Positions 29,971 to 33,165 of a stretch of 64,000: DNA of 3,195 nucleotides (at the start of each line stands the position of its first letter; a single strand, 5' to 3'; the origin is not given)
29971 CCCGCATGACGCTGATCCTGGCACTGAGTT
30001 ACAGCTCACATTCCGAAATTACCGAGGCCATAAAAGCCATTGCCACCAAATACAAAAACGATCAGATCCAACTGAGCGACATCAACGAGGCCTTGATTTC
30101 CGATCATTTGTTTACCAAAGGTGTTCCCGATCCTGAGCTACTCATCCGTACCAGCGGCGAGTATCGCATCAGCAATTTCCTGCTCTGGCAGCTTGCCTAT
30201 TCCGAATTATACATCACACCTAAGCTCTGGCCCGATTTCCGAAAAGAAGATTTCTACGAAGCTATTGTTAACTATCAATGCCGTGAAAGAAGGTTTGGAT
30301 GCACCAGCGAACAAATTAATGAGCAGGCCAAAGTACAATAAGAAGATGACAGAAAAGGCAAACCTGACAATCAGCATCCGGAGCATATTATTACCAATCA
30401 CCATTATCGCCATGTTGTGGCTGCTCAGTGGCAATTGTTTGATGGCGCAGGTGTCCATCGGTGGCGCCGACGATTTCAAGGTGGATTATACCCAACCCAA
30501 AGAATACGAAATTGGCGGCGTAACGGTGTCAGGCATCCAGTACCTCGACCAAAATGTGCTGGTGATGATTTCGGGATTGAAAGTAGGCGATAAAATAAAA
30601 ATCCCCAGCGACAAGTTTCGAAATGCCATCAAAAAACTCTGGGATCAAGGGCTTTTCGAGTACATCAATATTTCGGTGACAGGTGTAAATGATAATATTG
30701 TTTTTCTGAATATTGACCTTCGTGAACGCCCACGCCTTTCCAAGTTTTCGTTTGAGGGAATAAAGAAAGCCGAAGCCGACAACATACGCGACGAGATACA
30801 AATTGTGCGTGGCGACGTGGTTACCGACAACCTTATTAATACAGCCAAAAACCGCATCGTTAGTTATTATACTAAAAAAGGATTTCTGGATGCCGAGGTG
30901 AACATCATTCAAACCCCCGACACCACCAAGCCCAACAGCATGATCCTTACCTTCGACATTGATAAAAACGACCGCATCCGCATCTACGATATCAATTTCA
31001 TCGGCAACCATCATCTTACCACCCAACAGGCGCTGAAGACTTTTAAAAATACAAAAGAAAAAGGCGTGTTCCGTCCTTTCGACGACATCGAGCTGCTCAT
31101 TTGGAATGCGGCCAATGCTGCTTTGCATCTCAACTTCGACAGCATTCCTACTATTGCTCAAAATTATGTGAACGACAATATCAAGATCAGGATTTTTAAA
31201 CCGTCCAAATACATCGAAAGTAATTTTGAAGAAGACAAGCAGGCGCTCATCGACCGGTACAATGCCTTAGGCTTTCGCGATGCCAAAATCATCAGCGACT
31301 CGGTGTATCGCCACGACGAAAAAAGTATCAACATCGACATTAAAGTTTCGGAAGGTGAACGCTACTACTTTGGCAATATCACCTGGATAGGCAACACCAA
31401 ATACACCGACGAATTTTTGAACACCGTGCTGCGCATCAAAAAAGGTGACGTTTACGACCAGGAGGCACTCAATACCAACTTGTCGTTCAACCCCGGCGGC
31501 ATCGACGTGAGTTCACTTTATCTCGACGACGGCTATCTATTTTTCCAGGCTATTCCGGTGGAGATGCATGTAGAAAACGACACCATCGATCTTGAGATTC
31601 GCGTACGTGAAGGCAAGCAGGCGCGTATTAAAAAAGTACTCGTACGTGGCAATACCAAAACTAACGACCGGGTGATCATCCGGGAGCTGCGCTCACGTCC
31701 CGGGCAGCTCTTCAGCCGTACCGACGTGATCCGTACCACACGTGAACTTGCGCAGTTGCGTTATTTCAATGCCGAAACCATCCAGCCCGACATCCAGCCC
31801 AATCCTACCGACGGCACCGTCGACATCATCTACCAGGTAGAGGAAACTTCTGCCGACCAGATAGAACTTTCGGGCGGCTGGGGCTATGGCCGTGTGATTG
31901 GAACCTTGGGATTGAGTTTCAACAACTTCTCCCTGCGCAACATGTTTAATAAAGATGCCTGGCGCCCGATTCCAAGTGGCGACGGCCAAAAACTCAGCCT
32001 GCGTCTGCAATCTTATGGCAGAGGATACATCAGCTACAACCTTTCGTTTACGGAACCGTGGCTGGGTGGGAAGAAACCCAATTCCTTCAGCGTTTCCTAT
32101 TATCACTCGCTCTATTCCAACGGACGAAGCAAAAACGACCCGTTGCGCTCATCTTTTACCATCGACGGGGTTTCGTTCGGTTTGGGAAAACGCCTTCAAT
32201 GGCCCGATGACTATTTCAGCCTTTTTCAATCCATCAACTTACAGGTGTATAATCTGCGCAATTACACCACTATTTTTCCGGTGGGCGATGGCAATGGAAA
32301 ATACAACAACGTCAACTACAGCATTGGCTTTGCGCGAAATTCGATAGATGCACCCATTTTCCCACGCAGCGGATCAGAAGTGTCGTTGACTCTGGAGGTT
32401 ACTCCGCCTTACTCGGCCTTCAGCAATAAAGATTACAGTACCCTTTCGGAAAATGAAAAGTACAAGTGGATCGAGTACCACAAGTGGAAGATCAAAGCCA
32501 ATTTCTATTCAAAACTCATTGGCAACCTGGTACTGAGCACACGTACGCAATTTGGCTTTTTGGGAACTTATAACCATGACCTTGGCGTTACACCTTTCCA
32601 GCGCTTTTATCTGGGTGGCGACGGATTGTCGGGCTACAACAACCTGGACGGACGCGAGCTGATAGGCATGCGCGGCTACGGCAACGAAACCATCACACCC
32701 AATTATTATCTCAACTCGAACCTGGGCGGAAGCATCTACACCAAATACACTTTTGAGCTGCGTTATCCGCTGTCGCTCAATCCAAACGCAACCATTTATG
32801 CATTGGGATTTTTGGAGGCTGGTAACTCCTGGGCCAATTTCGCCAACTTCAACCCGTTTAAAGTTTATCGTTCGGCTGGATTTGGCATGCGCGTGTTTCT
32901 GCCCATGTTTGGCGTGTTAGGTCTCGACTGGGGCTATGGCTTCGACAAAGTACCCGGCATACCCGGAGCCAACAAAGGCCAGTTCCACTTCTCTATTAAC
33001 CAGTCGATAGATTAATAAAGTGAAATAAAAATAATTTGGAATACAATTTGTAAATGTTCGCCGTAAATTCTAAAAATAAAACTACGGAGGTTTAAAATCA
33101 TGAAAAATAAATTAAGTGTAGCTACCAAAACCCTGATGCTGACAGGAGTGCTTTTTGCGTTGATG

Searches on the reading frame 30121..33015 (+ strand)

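Call 14: search_protein_families(library=pfam, proteins=[window:30121-33015:+])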
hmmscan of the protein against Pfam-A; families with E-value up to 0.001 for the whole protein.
window:30121-33015:+ (964 aa): 2 families
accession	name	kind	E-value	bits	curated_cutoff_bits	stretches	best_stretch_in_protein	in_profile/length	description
PF07244.20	POTRA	-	8.6e-47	158.2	21.3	4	502-575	2-78/79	Surface antigen variable number repeat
PF01103.29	Omp85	-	8.2e-29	101.6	24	1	620-962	4-324/325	Omp85 superfamily domain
